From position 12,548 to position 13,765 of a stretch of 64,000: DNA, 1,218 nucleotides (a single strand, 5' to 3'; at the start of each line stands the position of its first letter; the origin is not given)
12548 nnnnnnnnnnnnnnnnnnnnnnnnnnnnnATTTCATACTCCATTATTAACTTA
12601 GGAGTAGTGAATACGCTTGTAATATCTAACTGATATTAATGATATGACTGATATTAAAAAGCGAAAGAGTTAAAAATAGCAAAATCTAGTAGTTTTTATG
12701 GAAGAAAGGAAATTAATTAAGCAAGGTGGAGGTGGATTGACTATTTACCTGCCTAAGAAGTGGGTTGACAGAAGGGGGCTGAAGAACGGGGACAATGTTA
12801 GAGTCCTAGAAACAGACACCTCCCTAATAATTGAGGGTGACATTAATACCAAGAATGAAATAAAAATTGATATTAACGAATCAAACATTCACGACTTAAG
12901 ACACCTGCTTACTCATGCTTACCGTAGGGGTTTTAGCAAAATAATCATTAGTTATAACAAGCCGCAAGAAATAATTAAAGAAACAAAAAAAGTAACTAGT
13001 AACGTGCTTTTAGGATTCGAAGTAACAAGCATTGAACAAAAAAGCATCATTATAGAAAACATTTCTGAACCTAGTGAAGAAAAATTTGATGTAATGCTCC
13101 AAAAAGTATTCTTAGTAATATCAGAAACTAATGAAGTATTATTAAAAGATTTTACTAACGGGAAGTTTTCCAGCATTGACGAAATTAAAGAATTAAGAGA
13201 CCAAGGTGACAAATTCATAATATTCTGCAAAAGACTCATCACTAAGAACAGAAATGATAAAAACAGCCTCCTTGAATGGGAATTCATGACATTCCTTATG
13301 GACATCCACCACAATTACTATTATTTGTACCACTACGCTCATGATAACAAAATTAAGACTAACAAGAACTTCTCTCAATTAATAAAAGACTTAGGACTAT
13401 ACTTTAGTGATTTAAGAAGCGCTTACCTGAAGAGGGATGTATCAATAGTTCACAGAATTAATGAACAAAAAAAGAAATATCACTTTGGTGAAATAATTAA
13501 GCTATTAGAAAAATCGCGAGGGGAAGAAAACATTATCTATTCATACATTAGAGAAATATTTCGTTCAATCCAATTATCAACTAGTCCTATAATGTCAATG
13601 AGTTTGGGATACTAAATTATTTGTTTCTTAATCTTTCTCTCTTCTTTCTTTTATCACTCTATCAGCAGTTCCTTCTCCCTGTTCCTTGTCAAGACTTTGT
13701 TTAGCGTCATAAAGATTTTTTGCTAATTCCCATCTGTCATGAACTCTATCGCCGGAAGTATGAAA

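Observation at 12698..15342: Module copy 1: AbrB-PhoU-like regulator convergent with a membrane Hanks-type kinase that is translationally coupled to a 52 aa AbrB/MazE-like protein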

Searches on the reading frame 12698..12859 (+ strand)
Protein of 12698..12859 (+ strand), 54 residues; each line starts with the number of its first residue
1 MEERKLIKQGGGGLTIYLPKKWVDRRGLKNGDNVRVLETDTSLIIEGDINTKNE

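Call 43: search_solved_structures(query=A2, max_evalue=1, show_alignments=2)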
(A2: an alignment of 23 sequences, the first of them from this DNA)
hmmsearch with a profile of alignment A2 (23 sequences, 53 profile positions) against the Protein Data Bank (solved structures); distinct sequences matched with E-value up to 1: 3.
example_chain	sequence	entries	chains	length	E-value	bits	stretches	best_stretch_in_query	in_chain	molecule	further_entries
2mrn_A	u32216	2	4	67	0.28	14.1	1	15-48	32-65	Antitoxin MazE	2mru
1mvf_D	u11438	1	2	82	0.37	13.7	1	15-49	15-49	PemI-like protein 1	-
1ub4_C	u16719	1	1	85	0.4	13.6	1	16-49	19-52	MazE protein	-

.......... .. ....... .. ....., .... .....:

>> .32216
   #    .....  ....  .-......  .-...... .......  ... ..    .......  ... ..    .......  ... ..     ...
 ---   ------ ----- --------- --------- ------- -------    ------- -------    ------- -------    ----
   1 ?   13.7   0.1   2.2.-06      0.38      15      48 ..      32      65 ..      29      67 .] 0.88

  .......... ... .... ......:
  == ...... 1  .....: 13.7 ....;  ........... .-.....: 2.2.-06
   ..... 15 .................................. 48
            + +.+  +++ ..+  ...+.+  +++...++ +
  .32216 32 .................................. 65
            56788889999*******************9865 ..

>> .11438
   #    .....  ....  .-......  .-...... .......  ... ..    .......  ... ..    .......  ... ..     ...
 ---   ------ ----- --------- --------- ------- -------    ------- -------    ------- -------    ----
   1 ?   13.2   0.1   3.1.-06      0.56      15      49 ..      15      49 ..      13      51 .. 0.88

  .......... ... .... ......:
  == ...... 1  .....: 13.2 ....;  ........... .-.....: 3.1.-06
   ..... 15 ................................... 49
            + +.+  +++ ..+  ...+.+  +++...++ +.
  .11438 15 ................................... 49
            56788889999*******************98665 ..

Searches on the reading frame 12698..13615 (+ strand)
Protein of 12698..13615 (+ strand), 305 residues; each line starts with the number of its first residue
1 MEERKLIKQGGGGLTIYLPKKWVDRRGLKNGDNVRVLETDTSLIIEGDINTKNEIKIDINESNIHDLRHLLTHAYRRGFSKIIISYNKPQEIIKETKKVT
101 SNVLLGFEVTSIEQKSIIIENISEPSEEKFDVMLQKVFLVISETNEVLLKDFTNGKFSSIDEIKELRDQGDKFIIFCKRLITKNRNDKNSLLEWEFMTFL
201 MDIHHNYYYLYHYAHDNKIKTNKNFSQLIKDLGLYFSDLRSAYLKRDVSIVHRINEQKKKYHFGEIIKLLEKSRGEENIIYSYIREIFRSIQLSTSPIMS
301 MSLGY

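Call 8: search_protein_families(library=pfam, proteins=[window:12698-13615:+], max_evalue=0.1)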
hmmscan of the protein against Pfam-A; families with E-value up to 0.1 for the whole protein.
window:12698-13615:+ (305 aa): 2 families
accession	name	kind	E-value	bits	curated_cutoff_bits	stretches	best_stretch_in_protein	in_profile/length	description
PF21450.3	RIF2_lid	-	0.00047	20.7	27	1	163-229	12-76/85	RIF2, AAA+ lid domain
PF04014.23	MazE_antitoxin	-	0.0062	16.9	24.7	1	8-46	2-41/48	Antidote-toxin recognition MazE, bacterial antitoxin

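Call 9: search_protein_families(library=ncbifam, proteins=[window:12698-13615:+], max_evalue=0.1)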
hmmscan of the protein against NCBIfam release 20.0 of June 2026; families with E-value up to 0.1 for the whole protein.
window:12698-13615:+ (305 aa): 4 families
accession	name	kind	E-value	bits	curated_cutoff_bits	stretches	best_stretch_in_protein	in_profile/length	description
TIGR01439.1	lp_hng_hel_AbrB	domain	0.00099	18.8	28.3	1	16-45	10-40/44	transcriptional regulator, AbrB family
TIGR02609.1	doc_partner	hypoth_equivalog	0.0099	16.2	55.9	1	11-46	7-42/74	putative addiction module antidote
NF033496.0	DUF2080_fam_acc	subfamily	0.023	14.3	22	1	5-25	6-26/34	DUF2080 family transposase-associated protein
TIGR01681.1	HAD-SF-IIIC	subfamily_domain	0.06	14.2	35.75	1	36-137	4-106/132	HAD-IIIC family phosphatase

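Call 49: search_solved_structures(query=A3, max_evalue=10, show_alignments=0)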
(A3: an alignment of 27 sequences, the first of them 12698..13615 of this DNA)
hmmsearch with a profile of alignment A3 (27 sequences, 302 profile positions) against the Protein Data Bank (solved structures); distinct sequences matched with E-value up to 10: 4.
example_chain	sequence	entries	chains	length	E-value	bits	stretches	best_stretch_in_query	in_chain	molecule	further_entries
2xsj_C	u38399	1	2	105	0.079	15.6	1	216-270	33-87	SULFUR RELAY PROTEIN, TUSE/DSRC/DSVC FAMILY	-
9cte_A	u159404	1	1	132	0.095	15.4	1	193-260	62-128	De novo protein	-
3wye_A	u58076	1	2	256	1.1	11.8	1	56-155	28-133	Diacetyl reductase [(S)-acetoin forming],L-2,3-butanediol dehydrogenase,Diacetyl reductase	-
2v4j_C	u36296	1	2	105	2.2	10.9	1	216-270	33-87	SULFITE REDUCTASE, DISSIMILATORY-TYPE SUBUNIT GAMMA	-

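Call 50: search_protein_families(library=pfam, alignment_id=A3, max_evalue=0.1)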
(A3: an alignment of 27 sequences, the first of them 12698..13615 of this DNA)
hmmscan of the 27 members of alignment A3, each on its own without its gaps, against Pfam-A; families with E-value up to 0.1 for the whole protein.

A. member 1, window:12698-13615:+ (305 aa): 2 families
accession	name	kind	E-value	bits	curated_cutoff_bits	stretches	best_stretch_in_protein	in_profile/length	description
PF21450.3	RIF2_lid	-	0.00047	20.7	27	1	163-229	12-76/85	RIF2, AAA+ lid domain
PF04014.23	MazE_antitoxin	-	0.0062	16.9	24.7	1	8-46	2-41/48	Antidote-toxin recognition MazE, bacterial antitoxin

B. families by the number of members that match (of 27 scanned): 22 families
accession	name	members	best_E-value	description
PF04014.23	MazE_antitoxin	27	7.8e-09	Antidote-toxin recognition MazE, bacterial antitoxin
PF01895.24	PhoU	5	1.4e-05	PhoU domain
PF01125.22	BUD31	3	0.0096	Pre-mRNA-splicing factor BUD31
PF21450.3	RIF2_lid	1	0.00047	RIF2, AAA+ lid domain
PF16454.10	PI3K_P85_iSH2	1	0.004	Phosphatidylinositol 3-kinase regulatory subunit P85 inter-SH2 domain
PF11728.13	ArAE_1_C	1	0.0044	Putative aromatic acid exporter C-terminal domain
PF18119.6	RIG-I_C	1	0.0056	RIG-I receptor C-terminal domain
PF06337.17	DUSP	1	0.008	DUSP domain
PF02601.20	Exonuc_VII_L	1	0.0083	Exonuclease VII, large subunit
PF20683.2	DUF6819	1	0.0098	Domain of unknown function (DUF6819)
PF14293.11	YWFCY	1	0.01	YWFCY protein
PF20980.2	lpg1496_N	1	0.016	lpg1496 N-terminal domain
PF16677.11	GP3_package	1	0.027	DNA-packaging protein gp3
PF17325.7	SPG4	1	0.027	Stationary phase protein 4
PF07268.16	EppA_BapA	1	0.027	Exported protein precursor (EppA/BapA)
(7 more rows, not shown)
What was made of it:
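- On AbrB-PhoU regulators, for the 305- and 291-aa proteins: All 27 family members hit PF04014 (best E=7.8e-9) (call 50). PF01895 matches 5 of 27 members (best E=1.4e-5) (call 50).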

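Call 64: find_homologous_proteins(query=window:12698-13615:+, max_evalue=0.00001)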
Query window:12698-13615:+ (305 aa): 149 proteins with E <= 0.00001 among 1652 candidates; the best 120 are listed.
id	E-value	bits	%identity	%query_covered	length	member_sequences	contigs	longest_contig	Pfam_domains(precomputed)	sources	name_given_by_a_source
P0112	2.7e-194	662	100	100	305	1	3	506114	-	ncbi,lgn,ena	ncbi:MAG: hypothetical protein AABW73_01240 [Nanoarchaeota archaeon]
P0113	4.0e-132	458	68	100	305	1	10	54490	PF04014.24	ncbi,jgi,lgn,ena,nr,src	ncbi:hypothetical protein J4447_01285 [Candidatus Pacearchaeota archaeon]|nr:hypothetical protein [C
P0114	1.4e-116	407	61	100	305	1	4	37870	-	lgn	-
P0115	6.3e-95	336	52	98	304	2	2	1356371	-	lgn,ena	-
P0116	7.5e-95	336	51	99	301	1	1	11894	PF04014.24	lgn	-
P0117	9.1e-95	335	50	99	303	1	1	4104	-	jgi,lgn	-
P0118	1.4e-94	335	51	98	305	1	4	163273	-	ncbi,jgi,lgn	-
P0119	3.3e-92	327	51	97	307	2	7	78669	-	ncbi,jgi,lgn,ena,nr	ncbi:MAG TPA: AbrB/MazE/SpoVT family DNA-binding domain-containing protein [Candidatus Woesearchaeot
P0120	3.5e-90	320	50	99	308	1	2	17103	PF04014.24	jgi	jgi:phosphate uptake regulator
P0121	5.3e-90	320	49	98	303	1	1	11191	-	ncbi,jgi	jgi:phosphate uptake regulator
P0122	9.2e-90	319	49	98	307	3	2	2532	-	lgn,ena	-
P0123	2.0e-89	318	50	97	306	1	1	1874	-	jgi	jgi:phosphate uptake regulator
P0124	4.5e-89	317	49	98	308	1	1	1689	-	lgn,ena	-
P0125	4.5e-89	317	50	99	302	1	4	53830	-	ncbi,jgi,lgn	-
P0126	7.8e-89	316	48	100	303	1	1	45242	PF04014.24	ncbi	ncbi:MAG: hypothetical protein ABIE22_02350 [archaeon]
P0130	2.4e-88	314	49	98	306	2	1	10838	PF04014.24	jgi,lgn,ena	-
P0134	1.9e-87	311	50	98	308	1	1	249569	PF04014.24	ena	-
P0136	2.2e-87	311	50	98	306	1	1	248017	PF04014.24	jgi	-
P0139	9.1e-87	309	49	97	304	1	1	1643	PF04014.24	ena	-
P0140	9.9e-87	309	45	99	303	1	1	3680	PF04014.24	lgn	-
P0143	1.9e-86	308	50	99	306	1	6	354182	PF04014.24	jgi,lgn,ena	jgi:phosphate uptake regulator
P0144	6.8e-86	306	48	97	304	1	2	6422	PF04014.24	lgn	-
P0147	1.3e-85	305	48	97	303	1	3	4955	PF04014.24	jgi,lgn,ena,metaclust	metaclust:\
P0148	1.3e-85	305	48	97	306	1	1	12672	PF04014.24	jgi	jgi:phosphate uptake regulator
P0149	1.3e-85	305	48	97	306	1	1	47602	PF04014.24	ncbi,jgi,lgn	jgi:phosphate uptake regulator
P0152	1.7e-85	305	49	98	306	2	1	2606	PF04014.24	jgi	jgi:phosphate uptake regulator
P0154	1.8e-85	305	51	98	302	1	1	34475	PF04014.24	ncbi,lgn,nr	ncbi:MAG: AbrB/MazE/SpoVT family DNA-binding domain-containing protein [Candidatus Nanoarchaeia arch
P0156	4.8e-85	303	47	97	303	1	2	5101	PF04014.24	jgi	jgi:phosphate uptake regulator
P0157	5.3e-85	303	50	98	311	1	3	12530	PF04014.24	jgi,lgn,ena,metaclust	metaclust:\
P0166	1.9e-83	298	46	99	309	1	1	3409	PF04014.24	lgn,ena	-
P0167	2.0e-83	298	47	98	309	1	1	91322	PF04014.24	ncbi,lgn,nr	ncbi:MAG: hypothetical protein Q8Q31_00420 [Nanoarchaeota archaeon]|nr:hypothetical protein [Nanoarc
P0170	9.9e-83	296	45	98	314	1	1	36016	PF04014.24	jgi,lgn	jgi:phosphate uptake regulator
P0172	1.6e-82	295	45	98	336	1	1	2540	PF04014.24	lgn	-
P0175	3.1e-82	294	46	98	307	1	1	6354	PF04014.24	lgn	-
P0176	6.3e-82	293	45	98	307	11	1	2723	PF04014.24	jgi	-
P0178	2.6e-81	291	45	98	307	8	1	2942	PF04014.24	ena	-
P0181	2.3e-80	288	47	93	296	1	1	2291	PF04014.24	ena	-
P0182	3.7e-80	287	67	66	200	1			PF04014.24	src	-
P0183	4.2e-80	287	47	98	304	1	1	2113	PF04014.24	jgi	jgi:phosphate uptake regulator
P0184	5.3e-80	287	47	97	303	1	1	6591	PF04014.24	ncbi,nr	ncbi:MAG: AbrB/MazE/SpoVT family DNA-binding domain-containing protein [Candidatus Pacearchaeota arc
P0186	1.4e-79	286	46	97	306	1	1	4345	PF04014.24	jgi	jgi:phosphate uptake regulator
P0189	5.5e-79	284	48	98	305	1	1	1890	PF04014.24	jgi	jgi:phosphate uptake regulator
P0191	3.0e-78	281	44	97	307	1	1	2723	PF04014.24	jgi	jgi:phosphate uptake regulator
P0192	3.2e-78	281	45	97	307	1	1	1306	PF04014.24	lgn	-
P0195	6.3e-78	280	45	98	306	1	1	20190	PF04014.24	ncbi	-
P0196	1.6e-77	279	43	97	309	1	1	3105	PF04014.24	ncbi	-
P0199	3.1e-77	278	45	93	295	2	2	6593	PF04014.24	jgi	-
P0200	1.5e-76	276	44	98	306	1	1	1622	PF04014.24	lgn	-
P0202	2.1e-75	272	46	97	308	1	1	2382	PF04014.24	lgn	-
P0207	1.5e-74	269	42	97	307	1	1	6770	PF04014.24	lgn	-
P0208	1.8e-74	269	45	98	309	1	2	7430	PF04014.24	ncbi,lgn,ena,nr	ncbi:MAG: hypothetical protein KC589_09150 [Nanoarchaeota archaeon]|nr:hypothetical protein [Nanoarc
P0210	2.0e-74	269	46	97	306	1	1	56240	PF04014.24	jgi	jgi:phosphate uptake regulator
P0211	2.2e-74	268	45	98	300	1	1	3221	PF04014.24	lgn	-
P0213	6.3e-74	267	45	98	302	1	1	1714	PF04014.24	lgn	-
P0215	1.2e-73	266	45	97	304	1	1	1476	PF04014.24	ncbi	-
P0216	1.7e-73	266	46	97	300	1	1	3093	PF04014.24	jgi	jgi:phosphate uptake regulator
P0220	3.0e-72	262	43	99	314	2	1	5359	PF04014.24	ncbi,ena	-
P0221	1.1e-71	260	46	93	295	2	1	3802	PF04014.24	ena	-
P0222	1.6e-71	259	40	99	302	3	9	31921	PF04014.24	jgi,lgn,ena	jgi:hypothetical protein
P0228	1.7e-69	252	46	98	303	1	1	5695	PF04014.24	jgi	jgi:phosphate uptake regulator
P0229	2.9e-69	252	43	99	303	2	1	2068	PF04014.24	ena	-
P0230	1.5e-68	249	41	99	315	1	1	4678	PF04014.24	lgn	-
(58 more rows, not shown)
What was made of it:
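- Closest known: Archaeal AbrB-PhoU 'phosphate uptake regulator' proteins. Same: JGI names homologues 'phosphate uptake regulator' (call 64).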

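Call 72: predict_structure(alignment_id=A6)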
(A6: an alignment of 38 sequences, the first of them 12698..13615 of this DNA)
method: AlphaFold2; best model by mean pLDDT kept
length: 305 residues; sequences in the alignment: 38
mean_pLDDT: 88.4   pTM: 0.78
mean pLDDT of the five models: 88.4, 88.3, 87.5, 87.1, 85.7
residues with pLDDT >= 90: 194; 70-90: 84; 50-70: 26; < 50: 1
segments of 3 or more residues with pLDDT < 50: none
pLDDT, mean of each block of 10 residues (from residue 1): 71 71 76 80 71 86 90 90 89 91 91 93 71 94 98 96 96 91 70 93 98 96 96 97 93 94 92 95 97 94 70
secondary structure, 60 per line:
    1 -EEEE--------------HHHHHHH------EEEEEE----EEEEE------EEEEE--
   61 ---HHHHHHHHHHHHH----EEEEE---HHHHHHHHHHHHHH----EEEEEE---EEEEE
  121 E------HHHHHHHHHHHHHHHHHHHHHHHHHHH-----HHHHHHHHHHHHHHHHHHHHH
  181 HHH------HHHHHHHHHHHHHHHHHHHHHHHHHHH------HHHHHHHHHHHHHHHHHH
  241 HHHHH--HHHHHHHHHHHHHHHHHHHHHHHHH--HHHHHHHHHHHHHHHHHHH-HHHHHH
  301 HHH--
elements in order: E2-5 H20-26 E33-38 E43-47 E54-58 H64-76 E81-85 H89-102 E107-112 E116-121 H128-154 H160-183 H190-216 H223-245 H248-272 H275-293 H295-303
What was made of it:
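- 12698..13615 (+): AP1: 305-aa AbrB / Alba-like / PhoU-like regulator, convergent with K1 and divergent from the 11278-12576 operon. AF2 pLDDT 88 (call 72).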

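Call 78: fold_search(model_id=the predicted structure, library=pdb)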
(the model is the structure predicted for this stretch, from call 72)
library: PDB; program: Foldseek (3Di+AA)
matches with E <= 10: 500; with E <= 0.001: 0
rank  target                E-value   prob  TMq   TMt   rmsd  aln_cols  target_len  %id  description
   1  3l39                  5.9e-03  1.00  0.46  0.63   4.5       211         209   13  Crystal structure of Putative PhoU-like phosphate regulatory protein (BT4638) from BACTEROIDES THETAIOTAOMICRON VPI-5482 (released 2010-01-19)
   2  1t72_A                1.1e-02  1.00  0.50  0.68   3.8       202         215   11  Crystal structure of phosphate transport system protein phoU from Aquifex aeolicus (released 2004-12-07)
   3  1t8b_A                1.5e-02  1.00  0.49  0.70   3.4       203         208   10  Crystal structure of refolded PHOU-like protein (gi 2983430) from Aquifex aeolicus (released 2004-12-07)
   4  1t72_B                2.2e-02  1.00  0.48  0.64   4.2       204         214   12  Crystal structure of phosphate transport system protein phoU from Aquifex aeolicus (released 2004-12-07)
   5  2i0m                  2.6e-02  1.00  0.43  0.60   5.1       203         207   12  Crystal structure of the phosphate transport system regulatory protein PhoU from Streptococcus pneumoniae (released 2006-09-19)
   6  1xwm                  3.4e-02  1.00  0.38  0.51   5.8       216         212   12  The crystal structure of PhoU (phosphate uptake regulator), Structural genomics (released 2004-12-14)
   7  1t72_E                4.1e-02  1.00  0.43  0.58   5.3       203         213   11  Crystal structure of phosphate transport system protein phoU from Aquifex aeolicus (released 2004-12-07)
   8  1t72_G                8.0e-02  1.00  0.48  0.67   3.6       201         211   11  Crystal structure of phosphate transport system protein phoU from Aquifex aeolicus (released 2004-12-07)
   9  4q25_A                1.2e-01  1.00  0.41  0.55   5.9       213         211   10  Crystal structure of PhoU from Pseudomonas aeruginosa (released 2015-02-18)
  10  2olt_C                1.4e-01  1.00  0.42  0.56   6.0       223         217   13  Crystal structure of a phou-like protein (so_3770) from shewanella oneidensis mr-1 at 2.00 A resolution (released 2007-02-06)
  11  1sum                  1.4e-01  0.98  0.36  0.45   6.8       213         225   10  Crystal structure of a hypothetical protein at 2.0 A resolution (released 2004-08-24)
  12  4p9f_B                1.5e-01  0.25  0.16  0.23  15.4       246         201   12  E. coli McbR/YncC (released 2015-01-14)
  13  4q25_B                1.6e-01  1.00  0.49  0.69   3.9       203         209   11  Crystal structure of PhoU from Pseudomonas aeruginosa (released 2015-02-18)
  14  4och                  1.8e-01  0.93  0.17  0.46   4.9        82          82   17  Apo structure of Smr domain of MutS2 from Deinococcus radiodurans (released 2014-06-25)
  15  9avu_B                1.9e-01  0.57  0.25  0.19  22.6       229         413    8  Bovine fetal muscle nAChR bound to ACh (released 2024-07-31)
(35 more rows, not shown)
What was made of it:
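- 12698..13615 (+): Foldseek top hits are PhoU structures (probability 1.0, TM 0.6-0.7), and the middle domain matches Alba/Ssh10b (call 78).
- On AbrB-PhoU regulators, for the 305- and 291-aa proteins: The AF2 model's top ten Foldseek hits are PhoU or PhoU-like structures, all with probability 1.0 and TM 0.51-0.70 (call 78).
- Closest known: Archaeal AbrB-PhoU 'phosphate uptake regulator' proteins. Same: AP1 and AP2 have an N-terminal SpoVT/AbrB domain and a C-terminal six-helix PhoU-like domain (calls 50, 78).
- Checked: Its AF2 model (pLDDT 88) matches PhoU crystal structures (calls 72, 78).
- AbrB-PhoU: its fold matches PhoU crystal structures (call 78).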

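Call 104: search_protein_families(library=padloc, proteins=[window:12698-13615:+], max_evalue=0.01)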
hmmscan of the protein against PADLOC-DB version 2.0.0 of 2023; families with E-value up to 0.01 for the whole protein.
window:12698-13615:+ (305 aa): 0 families
